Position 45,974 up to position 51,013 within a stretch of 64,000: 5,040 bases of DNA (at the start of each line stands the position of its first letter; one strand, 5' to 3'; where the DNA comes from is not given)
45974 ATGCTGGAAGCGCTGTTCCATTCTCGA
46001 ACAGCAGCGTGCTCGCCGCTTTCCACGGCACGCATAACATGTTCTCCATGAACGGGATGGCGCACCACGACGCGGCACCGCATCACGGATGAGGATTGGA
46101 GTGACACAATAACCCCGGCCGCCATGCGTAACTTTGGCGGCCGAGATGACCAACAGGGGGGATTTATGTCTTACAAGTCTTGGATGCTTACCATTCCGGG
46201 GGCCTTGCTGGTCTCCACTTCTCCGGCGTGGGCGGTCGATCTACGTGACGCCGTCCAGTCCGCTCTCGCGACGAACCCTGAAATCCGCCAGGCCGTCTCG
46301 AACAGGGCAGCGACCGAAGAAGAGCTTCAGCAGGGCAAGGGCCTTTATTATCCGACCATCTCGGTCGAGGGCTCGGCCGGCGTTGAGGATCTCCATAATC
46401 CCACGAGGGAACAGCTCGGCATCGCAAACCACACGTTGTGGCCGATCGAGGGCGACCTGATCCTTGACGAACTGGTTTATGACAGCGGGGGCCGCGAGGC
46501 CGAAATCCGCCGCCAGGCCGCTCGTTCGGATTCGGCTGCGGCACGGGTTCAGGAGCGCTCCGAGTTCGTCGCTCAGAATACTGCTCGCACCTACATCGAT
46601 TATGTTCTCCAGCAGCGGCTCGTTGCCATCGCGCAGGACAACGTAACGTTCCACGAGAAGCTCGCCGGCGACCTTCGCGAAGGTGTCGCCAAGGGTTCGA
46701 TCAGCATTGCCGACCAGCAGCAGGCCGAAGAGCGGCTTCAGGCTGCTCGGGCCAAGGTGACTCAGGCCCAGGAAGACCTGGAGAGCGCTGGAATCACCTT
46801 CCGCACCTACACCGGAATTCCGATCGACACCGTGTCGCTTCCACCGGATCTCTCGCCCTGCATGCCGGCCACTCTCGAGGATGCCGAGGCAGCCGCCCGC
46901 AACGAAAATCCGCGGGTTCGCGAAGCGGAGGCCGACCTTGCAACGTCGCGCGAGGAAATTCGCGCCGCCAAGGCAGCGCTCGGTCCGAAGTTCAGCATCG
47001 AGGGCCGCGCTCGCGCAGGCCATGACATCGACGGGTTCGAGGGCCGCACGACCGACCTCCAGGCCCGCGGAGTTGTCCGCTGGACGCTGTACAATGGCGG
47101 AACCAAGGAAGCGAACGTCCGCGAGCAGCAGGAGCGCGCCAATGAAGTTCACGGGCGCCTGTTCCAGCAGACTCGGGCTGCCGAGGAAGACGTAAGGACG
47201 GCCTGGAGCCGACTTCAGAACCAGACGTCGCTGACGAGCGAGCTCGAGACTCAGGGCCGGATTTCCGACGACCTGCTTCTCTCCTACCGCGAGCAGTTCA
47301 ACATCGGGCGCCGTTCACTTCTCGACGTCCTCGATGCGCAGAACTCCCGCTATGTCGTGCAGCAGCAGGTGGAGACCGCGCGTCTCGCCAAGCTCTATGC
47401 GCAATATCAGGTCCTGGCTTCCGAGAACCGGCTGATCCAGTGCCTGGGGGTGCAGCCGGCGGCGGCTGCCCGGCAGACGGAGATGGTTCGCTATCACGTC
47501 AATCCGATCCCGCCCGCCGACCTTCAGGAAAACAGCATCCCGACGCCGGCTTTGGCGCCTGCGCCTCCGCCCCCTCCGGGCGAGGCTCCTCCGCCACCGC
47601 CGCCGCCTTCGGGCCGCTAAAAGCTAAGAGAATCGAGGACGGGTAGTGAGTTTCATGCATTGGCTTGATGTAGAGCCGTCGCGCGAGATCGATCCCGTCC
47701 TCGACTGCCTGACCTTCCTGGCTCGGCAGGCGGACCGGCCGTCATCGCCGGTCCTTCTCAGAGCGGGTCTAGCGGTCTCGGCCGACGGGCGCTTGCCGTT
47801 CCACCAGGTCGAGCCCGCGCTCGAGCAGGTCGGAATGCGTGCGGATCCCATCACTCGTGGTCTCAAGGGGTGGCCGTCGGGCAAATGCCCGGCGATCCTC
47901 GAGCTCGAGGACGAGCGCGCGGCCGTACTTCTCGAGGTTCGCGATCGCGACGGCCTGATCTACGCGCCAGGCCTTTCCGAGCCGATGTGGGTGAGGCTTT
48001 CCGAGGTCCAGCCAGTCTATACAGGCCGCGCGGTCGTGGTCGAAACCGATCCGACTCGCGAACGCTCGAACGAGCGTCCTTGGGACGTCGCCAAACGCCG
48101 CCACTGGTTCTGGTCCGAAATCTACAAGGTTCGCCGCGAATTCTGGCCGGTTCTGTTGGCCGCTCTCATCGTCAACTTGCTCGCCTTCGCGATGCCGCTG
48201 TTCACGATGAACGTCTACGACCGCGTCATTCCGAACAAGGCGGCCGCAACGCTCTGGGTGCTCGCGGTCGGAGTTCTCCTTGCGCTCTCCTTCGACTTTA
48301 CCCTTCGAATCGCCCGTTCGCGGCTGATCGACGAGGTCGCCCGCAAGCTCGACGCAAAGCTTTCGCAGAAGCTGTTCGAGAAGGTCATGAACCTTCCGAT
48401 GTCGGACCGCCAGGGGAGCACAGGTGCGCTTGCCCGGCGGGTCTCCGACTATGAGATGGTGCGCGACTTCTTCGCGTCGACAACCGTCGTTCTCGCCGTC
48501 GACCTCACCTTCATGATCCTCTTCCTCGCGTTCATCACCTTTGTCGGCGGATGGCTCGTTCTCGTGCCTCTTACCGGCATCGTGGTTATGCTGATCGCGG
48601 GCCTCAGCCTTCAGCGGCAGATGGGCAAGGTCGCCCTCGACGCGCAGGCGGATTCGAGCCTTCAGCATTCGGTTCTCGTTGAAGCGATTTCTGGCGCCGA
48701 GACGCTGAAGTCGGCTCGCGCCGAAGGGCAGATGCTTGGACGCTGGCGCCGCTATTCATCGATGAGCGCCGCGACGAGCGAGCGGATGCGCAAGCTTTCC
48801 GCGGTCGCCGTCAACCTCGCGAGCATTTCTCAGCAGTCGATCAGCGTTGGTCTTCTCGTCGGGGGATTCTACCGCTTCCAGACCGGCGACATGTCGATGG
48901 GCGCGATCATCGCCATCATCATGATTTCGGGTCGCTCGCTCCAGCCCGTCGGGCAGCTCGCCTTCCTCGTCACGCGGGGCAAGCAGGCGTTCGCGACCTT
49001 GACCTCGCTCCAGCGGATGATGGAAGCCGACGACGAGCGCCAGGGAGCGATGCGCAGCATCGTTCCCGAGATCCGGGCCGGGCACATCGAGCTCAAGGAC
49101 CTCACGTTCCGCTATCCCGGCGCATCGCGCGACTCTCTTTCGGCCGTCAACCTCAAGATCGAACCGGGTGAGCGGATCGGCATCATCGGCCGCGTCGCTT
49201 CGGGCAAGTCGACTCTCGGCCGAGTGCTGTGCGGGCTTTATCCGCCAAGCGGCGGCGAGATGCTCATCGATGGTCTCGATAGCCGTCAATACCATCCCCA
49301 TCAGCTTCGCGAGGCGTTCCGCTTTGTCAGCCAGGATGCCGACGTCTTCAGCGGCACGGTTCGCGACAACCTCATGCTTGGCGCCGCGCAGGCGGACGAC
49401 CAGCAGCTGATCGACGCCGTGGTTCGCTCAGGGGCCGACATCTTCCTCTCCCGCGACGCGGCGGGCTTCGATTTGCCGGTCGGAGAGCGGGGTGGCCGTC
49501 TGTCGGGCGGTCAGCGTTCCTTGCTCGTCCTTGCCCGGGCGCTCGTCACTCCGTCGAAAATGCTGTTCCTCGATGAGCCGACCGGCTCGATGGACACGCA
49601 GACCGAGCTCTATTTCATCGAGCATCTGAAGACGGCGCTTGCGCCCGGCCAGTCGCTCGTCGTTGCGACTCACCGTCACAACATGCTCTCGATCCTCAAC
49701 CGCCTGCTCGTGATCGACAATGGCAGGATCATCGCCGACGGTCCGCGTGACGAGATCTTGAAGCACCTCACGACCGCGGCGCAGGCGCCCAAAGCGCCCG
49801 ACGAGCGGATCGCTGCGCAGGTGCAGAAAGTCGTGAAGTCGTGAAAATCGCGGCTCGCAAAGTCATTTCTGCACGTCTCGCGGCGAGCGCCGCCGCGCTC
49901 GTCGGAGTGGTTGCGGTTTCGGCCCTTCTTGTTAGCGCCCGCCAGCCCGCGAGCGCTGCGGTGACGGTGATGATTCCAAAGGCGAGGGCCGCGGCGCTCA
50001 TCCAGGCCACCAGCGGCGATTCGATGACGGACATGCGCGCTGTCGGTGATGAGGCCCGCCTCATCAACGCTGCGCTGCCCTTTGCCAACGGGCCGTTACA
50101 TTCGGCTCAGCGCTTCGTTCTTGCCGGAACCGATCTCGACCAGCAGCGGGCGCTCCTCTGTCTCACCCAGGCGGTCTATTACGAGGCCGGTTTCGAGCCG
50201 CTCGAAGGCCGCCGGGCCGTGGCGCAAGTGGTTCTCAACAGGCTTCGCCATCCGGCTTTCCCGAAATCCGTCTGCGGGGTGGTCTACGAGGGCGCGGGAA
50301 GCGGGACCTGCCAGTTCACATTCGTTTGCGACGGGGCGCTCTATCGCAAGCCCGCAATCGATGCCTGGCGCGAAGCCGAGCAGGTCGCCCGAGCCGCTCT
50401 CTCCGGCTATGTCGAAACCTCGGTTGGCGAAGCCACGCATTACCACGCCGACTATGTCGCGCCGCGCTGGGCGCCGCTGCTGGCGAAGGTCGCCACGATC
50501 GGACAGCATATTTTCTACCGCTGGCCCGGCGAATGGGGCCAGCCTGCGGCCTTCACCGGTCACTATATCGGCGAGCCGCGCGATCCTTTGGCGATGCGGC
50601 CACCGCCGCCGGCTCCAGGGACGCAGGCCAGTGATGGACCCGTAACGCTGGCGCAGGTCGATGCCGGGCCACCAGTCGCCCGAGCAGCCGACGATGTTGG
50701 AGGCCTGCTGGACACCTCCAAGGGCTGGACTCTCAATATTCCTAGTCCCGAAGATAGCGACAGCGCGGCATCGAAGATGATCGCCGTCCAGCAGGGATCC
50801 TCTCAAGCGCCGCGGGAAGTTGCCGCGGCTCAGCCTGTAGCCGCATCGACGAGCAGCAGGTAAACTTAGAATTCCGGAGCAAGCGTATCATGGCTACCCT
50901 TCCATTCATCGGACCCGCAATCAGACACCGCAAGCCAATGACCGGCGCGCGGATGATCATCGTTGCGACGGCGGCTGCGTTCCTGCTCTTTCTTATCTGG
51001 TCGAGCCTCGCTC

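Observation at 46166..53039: Self-contained Lap-like adhesin release system with LapG but no LapD in view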

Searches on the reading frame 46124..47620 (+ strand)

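Call 3: search_protein_families(library=pfam, proteins=[window:46124-47620:+])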
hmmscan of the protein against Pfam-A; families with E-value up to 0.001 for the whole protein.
window:46124-47620:+ (498 aa): 1 family
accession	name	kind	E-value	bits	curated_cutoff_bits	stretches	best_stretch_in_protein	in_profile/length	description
PF02321.23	OEP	-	1e-36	127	22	2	41-231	2-187/187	Outer membrane efflux protein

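Call 7: search_protein_families(library=ncbifam, proteins=[window:46124-47620:+], max_evalue=0.01)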
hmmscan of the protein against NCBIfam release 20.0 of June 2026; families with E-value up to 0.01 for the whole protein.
window:46124-47620:+ (498 aa): 8 families
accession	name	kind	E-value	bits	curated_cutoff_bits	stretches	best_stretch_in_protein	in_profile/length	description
TIGR01844.1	type_I_sec_TolC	subfamily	1.9e-61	208.3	225.15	1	38-446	3-409/414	TolC family outer membrane protein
TIGR01845.1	outer_NodT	subfamily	1.7e-20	73.3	210.05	1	40-427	59-450/460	efflux transporter outer membrane subunit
NF007002.0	PRK09465.1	equivalog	1.1e-12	47.2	495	1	21-430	7-419/460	outer membrane channel protein TolC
NF052390.1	efflux_OMP_AbuO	equivalog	2.5e-11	42.9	700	1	25-431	8-427/447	multidrug efflux outer membrane protein AbuO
NF033143.1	efflux_OM_AdeK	equivalog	4.4e-11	42.2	900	1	260-430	282-454/480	multidrug efflux RND transporter AdeIJK outer membrane channel subunit AdeK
NF045679.1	DiMtlExpIhpA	equivalog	4.6e-08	32.1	650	1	21-217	16-200/424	divalent metal ion exporter subunit IhpA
NF033142.1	efflux_OM_AdeC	exception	1.6e-07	30.4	975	1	43-429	67-453/465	multidrug efflux RND transporter AdeABC outer membrane channel subunit AdeC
NF007347.1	PRK09837.1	subfamily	4e-06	26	598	1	149-418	166-439/461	Cu(I)/Ag(I) efflux RND transporter outer membrane protein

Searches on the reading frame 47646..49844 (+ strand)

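Call 3: search_protein_families(library=pfam, proteins=[window:47646-49844:+])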
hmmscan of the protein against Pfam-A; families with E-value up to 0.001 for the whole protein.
window:47646-49844:+ (732 aa): 3 families
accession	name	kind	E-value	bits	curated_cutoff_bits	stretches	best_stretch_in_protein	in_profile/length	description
PF00005.33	ABC_tran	-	5.3e-26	92.3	25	1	499-646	2-136/137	ABC transporter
PF00664.28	ABC_membrane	-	3.4e-22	79.9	28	1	169-429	4-268/274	ABC transporter transmembrane region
PF02463.25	SMC_N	-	0.00017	21.5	40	0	424-689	135-210/220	RecF/RecN/SMC N terminal domain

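Call 7: search_protein_families(library=ncbifam, proteins=[window:47646-49844:+], max_evalue=0.01)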
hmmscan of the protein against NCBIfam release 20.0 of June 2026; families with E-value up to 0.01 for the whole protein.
window:47646-49844:+ (732 aa): 182 families (the best 25 are shown)
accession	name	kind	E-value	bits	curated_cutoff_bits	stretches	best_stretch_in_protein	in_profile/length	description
TIGR03375.1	type_I_sec_LssB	subfamily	3.3e-228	759.5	693.1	1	16-710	1-694/696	type I secretion system permease/ATPase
TIGR01846.1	type_I_sec_HlyB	subfamily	1.2e-113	380.8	725.55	1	19-707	2-681/694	type I secretion system permease/ATPase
TIGR01842.1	type_I_sec_PrtD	subfamily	3.9e-91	306.2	510.15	1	160-708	2-544/544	type I secretion system permease/ATPase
TIGR03796.1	NHLM_micro_ABC1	equivalog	4.3e-84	283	853.3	1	38-707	34-701/710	NHLP family bacteriocin export ABC transporter peptidase/permease/ATPase subunit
TIGR02203.1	MsbA_lipidA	equivalog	4.5e-68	230.1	602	1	164-707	10-558/572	lipid A export permease/ATP-binding protein MsbA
TIGR01193.1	bacteriocin_ABC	subfamily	4.1e-67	227.2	523.85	1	166-706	158-697/708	peptide cleavage/export ABC transporter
TIGR03797.1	NHLM_micro_ABC2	equivalog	2.4e-63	214.7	709.4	1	161-706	133-673/686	NHLP bacteriocin export ABC transporter permease/ATPase subunit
TIGR02204.1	MsbA_rel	hypoth_equivalog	7.5e-63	213.1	780.4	1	160-707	16-564/576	ABC transporter, permease/ATP-binding protein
TIGR00958.1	3a01208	subfamily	1.1e-57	195.8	874.6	1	169-706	162-702/711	antigen peptide transporter 2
TIGR02857.1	CydD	equivalog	3.6e-57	194.5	435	1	170-688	9-527/529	thiol reductant ABC exporter subunit CydD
NF052233.1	CphA_assoc_ABC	equivalog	1.5e-56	192.2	880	1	183-708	203-733/766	cyanophycin metabolism-associated ABC transporter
NF010178.0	PRK13657.1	equivalog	3.6e-56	190.8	733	1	163-709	18-561/588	glucan ABC transporter ATP-binding protein/ permease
NF008364.0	PRK11160.1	equivalog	1.3e-55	189.1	630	1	239-707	95-564/575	heme ABC transporter ATP-binding protein/permease CydC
TIGR02868.1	CydC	equivalog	2.1e-55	188.4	329.05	1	238-677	87-529/530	thiol reductant ABC exporter subunit CydC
NF045513.1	HepA_fam_ABC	equivalog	1.6e-53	182.1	725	1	199-706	90-597/610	heterocyst formation ABC transporter subunit HepA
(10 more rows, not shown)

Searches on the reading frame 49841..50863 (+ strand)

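Call 3: search_protein_families(library=pfam, proteins=[window:49841-50863:+])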
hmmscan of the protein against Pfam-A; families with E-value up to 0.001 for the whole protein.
window:49841-50863:+ (340 aa): 1 family
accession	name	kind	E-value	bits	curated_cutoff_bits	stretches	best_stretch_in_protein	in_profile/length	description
PF07486.17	Hydrolase_2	-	2e-27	96.2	27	1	119-226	2-100/100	Cell Wall Hydrolase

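Call 7: search_protein_families(library=ncbifam, proteins=[window:49841-50863:+], max_evalue=0.01)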
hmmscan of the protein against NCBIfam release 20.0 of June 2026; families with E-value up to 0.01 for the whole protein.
window:49841-50863:+ (340 aa): 1 family
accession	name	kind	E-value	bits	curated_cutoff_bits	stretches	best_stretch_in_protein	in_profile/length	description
TIGR02869.1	spore_SleB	equivalog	1e-17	64.7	236.5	1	104-226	88-200/201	spore cortex-lytic enzyme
